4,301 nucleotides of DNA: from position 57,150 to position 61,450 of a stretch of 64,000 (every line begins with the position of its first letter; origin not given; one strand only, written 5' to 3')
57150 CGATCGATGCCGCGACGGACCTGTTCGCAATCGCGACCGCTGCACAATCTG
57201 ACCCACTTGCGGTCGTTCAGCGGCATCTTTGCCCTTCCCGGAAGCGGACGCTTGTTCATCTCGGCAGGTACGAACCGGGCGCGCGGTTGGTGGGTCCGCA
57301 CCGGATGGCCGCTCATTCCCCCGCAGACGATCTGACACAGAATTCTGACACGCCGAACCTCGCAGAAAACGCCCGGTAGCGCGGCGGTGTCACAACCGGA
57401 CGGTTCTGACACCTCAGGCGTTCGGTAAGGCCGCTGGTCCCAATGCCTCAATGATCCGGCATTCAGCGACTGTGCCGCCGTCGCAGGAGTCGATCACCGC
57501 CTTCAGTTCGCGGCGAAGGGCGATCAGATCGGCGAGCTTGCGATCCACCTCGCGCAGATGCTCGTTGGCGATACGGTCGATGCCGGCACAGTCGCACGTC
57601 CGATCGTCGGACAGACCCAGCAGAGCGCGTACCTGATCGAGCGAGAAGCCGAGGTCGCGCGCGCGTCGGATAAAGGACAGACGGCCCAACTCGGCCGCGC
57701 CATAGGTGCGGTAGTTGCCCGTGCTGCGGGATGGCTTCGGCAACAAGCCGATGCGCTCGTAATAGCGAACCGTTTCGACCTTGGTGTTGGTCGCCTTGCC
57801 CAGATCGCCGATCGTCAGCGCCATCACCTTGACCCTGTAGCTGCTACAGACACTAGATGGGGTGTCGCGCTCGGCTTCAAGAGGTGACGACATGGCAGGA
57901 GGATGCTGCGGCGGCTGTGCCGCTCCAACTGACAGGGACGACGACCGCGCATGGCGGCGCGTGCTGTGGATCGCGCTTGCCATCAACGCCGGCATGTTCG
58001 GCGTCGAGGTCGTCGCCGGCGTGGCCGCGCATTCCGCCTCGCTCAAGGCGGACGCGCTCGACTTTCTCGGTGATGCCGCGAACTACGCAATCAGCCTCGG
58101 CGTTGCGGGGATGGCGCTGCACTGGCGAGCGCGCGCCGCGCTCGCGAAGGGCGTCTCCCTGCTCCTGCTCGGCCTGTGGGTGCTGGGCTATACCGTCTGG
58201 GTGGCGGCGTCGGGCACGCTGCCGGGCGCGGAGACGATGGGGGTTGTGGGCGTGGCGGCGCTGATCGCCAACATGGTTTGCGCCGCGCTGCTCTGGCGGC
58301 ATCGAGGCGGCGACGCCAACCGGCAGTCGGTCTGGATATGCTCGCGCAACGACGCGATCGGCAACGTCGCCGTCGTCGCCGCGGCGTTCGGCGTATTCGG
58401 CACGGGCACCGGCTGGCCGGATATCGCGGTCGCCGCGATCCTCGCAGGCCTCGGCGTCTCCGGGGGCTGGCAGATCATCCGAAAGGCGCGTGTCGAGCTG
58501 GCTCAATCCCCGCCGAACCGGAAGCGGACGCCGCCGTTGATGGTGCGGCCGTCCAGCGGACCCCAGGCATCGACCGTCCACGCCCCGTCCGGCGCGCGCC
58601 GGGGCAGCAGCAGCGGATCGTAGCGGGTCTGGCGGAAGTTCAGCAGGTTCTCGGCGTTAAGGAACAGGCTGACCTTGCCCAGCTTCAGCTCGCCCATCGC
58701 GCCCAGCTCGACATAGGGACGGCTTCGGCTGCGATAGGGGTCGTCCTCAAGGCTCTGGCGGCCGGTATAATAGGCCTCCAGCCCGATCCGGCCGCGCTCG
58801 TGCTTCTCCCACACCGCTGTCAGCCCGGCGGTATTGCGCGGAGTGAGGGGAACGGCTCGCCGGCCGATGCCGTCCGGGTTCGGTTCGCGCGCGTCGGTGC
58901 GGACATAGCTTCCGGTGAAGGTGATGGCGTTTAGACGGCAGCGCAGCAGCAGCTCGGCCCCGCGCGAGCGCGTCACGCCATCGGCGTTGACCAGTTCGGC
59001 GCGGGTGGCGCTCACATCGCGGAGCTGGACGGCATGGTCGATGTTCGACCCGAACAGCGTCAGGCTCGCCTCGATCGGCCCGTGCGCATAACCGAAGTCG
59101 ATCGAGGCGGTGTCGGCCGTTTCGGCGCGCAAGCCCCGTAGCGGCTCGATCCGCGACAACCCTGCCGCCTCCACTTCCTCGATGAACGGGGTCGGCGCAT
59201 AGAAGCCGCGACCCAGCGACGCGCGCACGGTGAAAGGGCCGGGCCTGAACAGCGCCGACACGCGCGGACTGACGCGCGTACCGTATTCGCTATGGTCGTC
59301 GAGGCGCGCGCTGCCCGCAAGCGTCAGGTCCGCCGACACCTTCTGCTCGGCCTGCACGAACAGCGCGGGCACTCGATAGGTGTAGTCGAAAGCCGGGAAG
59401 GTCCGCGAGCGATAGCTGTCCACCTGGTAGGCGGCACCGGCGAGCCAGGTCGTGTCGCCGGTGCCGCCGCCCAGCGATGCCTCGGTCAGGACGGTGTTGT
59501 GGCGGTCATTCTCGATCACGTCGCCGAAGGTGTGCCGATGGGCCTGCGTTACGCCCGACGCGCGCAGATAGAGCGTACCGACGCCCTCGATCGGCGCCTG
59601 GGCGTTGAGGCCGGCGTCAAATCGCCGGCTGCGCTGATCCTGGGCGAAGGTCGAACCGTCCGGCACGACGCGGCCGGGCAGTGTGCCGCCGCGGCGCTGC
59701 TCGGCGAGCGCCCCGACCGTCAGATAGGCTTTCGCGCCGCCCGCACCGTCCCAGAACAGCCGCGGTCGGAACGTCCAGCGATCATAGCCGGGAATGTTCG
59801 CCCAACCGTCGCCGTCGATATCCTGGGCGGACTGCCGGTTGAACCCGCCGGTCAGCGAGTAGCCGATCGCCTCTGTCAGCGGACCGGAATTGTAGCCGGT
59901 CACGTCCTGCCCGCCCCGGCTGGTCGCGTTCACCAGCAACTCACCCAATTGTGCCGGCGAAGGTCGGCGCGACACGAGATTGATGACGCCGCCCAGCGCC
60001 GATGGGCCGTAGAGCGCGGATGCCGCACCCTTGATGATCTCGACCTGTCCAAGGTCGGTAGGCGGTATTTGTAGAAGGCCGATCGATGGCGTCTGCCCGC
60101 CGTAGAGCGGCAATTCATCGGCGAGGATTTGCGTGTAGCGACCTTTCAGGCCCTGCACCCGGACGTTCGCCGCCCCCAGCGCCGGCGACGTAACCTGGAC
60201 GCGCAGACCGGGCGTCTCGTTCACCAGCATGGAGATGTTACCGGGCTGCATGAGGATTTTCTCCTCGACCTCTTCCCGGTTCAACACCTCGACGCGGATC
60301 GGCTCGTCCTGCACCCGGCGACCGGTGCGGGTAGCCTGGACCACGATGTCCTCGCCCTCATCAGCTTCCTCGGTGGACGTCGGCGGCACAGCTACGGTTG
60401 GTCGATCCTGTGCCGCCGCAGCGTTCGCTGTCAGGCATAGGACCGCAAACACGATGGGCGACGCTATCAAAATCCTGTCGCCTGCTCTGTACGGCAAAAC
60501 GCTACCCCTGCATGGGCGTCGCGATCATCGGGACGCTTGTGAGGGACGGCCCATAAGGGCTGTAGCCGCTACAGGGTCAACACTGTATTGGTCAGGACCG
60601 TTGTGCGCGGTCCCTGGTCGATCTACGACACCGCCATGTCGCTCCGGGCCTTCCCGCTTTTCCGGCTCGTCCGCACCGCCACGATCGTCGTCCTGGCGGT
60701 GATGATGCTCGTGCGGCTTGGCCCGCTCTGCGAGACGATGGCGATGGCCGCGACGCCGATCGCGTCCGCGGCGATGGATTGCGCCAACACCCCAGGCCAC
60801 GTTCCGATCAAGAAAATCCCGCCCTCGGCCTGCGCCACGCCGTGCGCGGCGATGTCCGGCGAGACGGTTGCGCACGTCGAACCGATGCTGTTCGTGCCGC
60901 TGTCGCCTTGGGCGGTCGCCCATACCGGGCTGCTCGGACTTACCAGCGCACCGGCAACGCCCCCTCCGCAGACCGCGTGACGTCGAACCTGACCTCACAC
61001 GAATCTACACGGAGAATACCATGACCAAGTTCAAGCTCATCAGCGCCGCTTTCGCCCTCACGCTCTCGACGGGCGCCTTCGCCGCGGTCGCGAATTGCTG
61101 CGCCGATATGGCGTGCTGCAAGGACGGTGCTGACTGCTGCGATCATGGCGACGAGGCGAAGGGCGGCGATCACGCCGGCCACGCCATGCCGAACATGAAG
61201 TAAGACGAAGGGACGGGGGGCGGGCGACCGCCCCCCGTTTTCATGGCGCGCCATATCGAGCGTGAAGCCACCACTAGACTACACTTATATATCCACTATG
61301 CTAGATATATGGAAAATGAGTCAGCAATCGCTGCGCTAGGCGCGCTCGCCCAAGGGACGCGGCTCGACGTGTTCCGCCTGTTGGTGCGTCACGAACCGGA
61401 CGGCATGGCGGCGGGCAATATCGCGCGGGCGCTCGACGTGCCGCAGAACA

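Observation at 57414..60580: One MerR sensor, two matching promoters: an apparently metal-INDUCED TonB-dependent receptor paired with a CDF exporter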

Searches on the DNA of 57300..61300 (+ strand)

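Call 9: search_dna_similar(query=window:57300-61300:+, collection=plasmids, mode=near, max_rows=30)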
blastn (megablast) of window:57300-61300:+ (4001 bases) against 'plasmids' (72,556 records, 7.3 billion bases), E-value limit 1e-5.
Records with a match: 7; places in all: 7; records where one place covers at least 80% of the query: 0.
Best place of each record, by identity: 90-95% 1; 80-90% 1; 60-80% 5.
By first word of the organism name: Sphingomonas 5; Sphingobium 1; Methylorubrum 1.
By predicted mobility (MOB-suite, as given by PLSDB): mobilizable 5; non-mobilizable 2.
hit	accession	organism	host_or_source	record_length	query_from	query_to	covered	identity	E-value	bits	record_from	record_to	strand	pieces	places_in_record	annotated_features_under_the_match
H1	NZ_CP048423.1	Sphingomonas insulae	Cell,soil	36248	3336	3945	15%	90.1%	0e+0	789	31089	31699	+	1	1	hypothetical protein (x3)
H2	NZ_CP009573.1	Sphingomonas taxi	Plant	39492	3389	3851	12%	79.5%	9e-84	320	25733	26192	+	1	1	hypothetical protein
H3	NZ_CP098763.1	Sphingomonas aerolata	cloud water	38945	3389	3851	12%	77.4%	4e-67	265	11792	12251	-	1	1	hypothetical protein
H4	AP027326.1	Sphingobium sp. TomTYG46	-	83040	652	1108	11%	71.7%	2e-21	113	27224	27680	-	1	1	cobalt transporter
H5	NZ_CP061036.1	Sphingomonas aliaeris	whole organism,Pork steak,pork steak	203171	3711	3938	6%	89.1%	2e-71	279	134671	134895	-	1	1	hypothetical protein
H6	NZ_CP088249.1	Methylorubrum sp. B1-46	single cell,human skin swab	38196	1006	1141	3%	78.6%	4e-13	86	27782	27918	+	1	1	cation transporter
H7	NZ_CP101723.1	Sphingomonas sp. NY01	mango,whole organism,commercial mango ...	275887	3722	3841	3%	79.2%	2e-11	81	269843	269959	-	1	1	hypothetical protein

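Call 49: get_annotated_region(hit=H1, flank=6000)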
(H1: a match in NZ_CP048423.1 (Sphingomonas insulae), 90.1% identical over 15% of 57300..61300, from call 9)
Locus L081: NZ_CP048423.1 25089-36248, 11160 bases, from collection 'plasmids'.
description: Sphingomonas insulae strain KCTC 12872 plasmid unnamed4, complete sequence
organism: Sphingomonas insulae (NCBI taxid 424800)
taxonomy: Bacteria; Pseudomonadota; Alphaproteobacteria; Sphingomonadales; Sphingomonadaceae; Sphingomonas; Sphingomonas insulae
host: -; source: Cell,soil; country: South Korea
typing (MOB-suite, as given by PLSDB): mobilizable; replicon rep_cluster_1170; relaxase MOBQ
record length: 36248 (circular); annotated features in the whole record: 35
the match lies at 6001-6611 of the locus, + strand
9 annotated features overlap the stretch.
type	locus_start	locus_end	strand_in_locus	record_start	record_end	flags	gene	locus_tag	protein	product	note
CDS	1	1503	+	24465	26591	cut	-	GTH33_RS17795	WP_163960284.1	TonB-dependent siderophore receptor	GO:0015891 - siderophore transport [Evidence IEA]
CDS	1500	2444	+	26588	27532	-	-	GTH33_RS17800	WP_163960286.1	alpha/beta hydrolase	-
CDS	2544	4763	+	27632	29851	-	-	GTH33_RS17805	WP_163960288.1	TonB-dependent siderophore receptor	GO:0015891 - siderophore transport [Evidence IEA]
CDS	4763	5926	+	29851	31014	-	-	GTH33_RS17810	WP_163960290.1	PepSY-associated TM helix domain-containing protein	-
CDS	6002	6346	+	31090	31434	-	-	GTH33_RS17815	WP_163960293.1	hypothetical protein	-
CDS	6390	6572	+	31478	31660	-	-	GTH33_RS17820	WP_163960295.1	hypothetical protein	-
CDS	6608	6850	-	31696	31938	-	-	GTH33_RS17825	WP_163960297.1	hypothetical protein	-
CDS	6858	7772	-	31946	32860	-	-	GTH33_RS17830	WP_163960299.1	cation diffusion facilitator family transporter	-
CDS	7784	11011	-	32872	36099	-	-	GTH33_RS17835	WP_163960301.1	CusA/CzcA family heavy metal efflux RND transporter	-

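Call 93: search_rna_families(sources=[L029, L031, L034, L038, L046, L047, L052, L055, L062, L065], threshold=gathering)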
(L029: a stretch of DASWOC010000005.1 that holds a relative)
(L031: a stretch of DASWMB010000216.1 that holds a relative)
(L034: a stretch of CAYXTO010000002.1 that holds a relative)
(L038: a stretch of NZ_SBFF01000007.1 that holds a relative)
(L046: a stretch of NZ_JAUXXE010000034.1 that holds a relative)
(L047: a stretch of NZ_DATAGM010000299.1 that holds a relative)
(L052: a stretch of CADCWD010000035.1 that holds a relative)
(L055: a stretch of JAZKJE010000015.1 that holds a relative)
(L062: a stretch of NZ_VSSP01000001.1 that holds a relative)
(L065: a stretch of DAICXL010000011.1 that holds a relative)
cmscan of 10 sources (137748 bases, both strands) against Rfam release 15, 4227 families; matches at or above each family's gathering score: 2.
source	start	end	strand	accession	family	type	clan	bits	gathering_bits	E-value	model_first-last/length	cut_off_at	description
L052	7949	8021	-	RF00005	tRNA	Gene; tRNA;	CL00001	72.1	29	1.8e-13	1-71/71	no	tRNA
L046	8168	8241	+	RF00005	tRNA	Gene; tRNA;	CL00001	68.8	29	1.5e-12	1-71/71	no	tRNA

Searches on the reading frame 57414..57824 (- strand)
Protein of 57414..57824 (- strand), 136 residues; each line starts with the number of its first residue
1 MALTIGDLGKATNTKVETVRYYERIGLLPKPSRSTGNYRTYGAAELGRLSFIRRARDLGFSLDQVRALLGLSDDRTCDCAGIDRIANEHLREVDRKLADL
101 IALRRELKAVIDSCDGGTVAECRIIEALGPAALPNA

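Call 7: search_protein_families(library=pfam, proteins=[window:57414-57824:-], max_evalue=0.01)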
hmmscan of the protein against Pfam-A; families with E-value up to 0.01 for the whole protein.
window:57414-57824:- (136 aa): 3 families
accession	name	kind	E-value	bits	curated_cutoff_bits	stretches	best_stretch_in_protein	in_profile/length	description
PF09278.17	MerR-DNA-bind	-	1.3e-20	74.2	25.4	1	47-109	2-64/65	MerR, DNA binding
PF13411.12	MerR_1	-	7.5e-17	61.6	21.6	1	4-69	2-66/69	MerR HTH family regulatory protein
PF00376.29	MerR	-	1.3e-13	50.9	28.2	1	4-41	1-38/38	MerR family regulatory protein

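Call 8: search_protein_families(library=ncbifam, proteins=[window:57414-57824:-], max_evalue=0.01)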
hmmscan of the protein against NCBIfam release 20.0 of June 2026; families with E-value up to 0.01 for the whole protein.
window:57414-57824:- (136 aa): 17 families
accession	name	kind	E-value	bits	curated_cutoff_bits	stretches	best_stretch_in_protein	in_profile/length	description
TIGR02044.1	CueR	equivalog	5.1e-35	120.3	147.4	1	4-128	2-126/127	Cu(I)-responsive transcriptional regulator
TIGR02051.1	MerR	equivalog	1.4e-32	112.6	150.85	1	4-128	1-124/124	mercury resistance transcriptional regulator MerR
TIGR02047.1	CadR-PbrR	equivalog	4.3e-32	110.8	151.45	1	3-127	1-126/127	Cd(II)/Pb(II)-responsive transcriptional regulator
NF007069.0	PRK09514.1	equivalog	2.7e-29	101.9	143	1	4-129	3-131/141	Zn(2+)-responsive transcriptional regulator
TIGR02043.1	ZntR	equivalog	1.2e-26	93.4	167.95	1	3-128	2-130/131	Zn(2+)-responsive transcriptional regulator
NF010315.0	PRK13752.1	subfamily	4.1e-24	85.3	261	1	2-126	7-130/144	mercury resistance transcriptional regulator MerR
NF007590.0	PRK10227.1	equivalog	3.8e-23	82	244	1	4-131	2-129/135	Cu(I)-responsive transcriptional regulator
TIGR01950.1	SoxR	equivalog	4.7e-15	55.6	116.9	1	3-124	2-122/142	redox-sensitive transcriptional activator SoxR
NF041849.1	trans_regNmlR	equivalog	5.1e-11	42.7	175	1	8-112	6-110/117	stress response transcriptional regulator NmlR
NF053782.1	ChlnTransRegdde3219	equivalog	5.8e-09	35.8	450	1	4-112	8-111/278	choline utilization transcriptional activator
NF047375.1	HeatShock_HspR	equivalog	1.8e-08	34.3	105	1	11-74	12-75/92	heat shock protein transcriptional repressor HspR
TIGR02054.1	MerD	equivalog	1.9e-07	31.6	103.65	1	2-113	3-112/120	mercuric resistance transcriptional repressor MerD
NF050798.1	TF_FtsR_Actino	equivalog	2.7e-06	27.6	150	1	18-76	21-79/223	transcriptional regulator FtsR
NF047377.1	heat_HspR_dupli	exception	2.7e-06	27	300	1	16-74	19-77/214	heat shock protein transcriptional repressor HspR, fused homodimer type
NF033783.1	coreg_MerD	equivalog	4e-06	27.3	170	1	2-83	3-84/121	mercury resistance co-regulator MerD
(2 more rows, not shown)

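Call 25: search_solved_structures(query=window:57414-57824:-, max_evalue=0.00001, show_alignments=4)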
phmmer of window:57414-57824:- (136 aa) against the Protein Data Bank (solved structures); distinct sequences matched with E-value up to 0.00001: 15.
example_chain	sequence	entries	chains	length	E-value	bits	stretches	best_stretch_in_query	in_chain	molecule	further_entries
6jgv_A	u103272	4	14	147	1.3e-28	103.1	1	4-128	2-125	CadR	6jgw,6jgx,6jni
6jgf_A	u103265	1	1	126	1.7e-28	102.7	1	4-128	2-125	CadR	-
6jyw_A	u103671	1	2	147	4.6e-28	101.3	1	4-128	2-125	CadR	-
5gpe_A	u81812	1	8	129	3.6e-27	98.4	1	3-128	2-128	Transcriptional regulator, MerR-family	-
6ldi_G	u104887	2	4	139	1.4e-21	80.3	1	1-129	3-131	HTH-type transcriptional regulator CueR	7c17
5crl_A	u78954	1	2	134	1.5e-21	80.2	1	3-125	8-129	Mercuric resistance operon regulatory protein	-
4ua1_A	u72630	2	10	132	1.6e-21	80.1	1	3-128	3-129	Regulatory protein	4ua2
1q05_A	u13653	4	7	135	1.2e-20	77.3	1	4-129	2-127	Transcriptional regulator cueR | HTH-type transcriptional regulator CueR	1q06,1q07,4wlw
6xh7_G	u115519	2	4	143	1.5e-20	77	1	4-129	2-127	HTH-type transcriptional regulator CueR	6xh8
4wls_A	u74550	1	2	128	1e-17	67.8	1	4-128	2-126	HTH-type transcriptional regulator CueR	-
1q08_A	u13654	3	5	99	1.5e-12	51.2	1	45-131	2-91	Zn(II)-responsive regulator of zntA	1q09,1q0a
2vz4_A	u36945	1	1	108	7.2e-09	39.2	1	4-80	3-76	HTH-TYPE TRANSCRIPTIONAL ACTIVATOR TIPA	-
3gp4_A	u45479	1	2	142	3e-08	37.2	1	1-71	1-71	Transcriptional regulator, MerR family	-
2zhg_A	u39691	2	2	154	7.1e-08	36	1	3-114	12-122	Redox-sensitive transcriptional activator soxR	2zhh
1jbg_A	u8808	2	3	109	9.8e-06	29.1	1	8-71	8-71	transcription activator of multidrug-efflux transporter genes mta | transcription activator MtaN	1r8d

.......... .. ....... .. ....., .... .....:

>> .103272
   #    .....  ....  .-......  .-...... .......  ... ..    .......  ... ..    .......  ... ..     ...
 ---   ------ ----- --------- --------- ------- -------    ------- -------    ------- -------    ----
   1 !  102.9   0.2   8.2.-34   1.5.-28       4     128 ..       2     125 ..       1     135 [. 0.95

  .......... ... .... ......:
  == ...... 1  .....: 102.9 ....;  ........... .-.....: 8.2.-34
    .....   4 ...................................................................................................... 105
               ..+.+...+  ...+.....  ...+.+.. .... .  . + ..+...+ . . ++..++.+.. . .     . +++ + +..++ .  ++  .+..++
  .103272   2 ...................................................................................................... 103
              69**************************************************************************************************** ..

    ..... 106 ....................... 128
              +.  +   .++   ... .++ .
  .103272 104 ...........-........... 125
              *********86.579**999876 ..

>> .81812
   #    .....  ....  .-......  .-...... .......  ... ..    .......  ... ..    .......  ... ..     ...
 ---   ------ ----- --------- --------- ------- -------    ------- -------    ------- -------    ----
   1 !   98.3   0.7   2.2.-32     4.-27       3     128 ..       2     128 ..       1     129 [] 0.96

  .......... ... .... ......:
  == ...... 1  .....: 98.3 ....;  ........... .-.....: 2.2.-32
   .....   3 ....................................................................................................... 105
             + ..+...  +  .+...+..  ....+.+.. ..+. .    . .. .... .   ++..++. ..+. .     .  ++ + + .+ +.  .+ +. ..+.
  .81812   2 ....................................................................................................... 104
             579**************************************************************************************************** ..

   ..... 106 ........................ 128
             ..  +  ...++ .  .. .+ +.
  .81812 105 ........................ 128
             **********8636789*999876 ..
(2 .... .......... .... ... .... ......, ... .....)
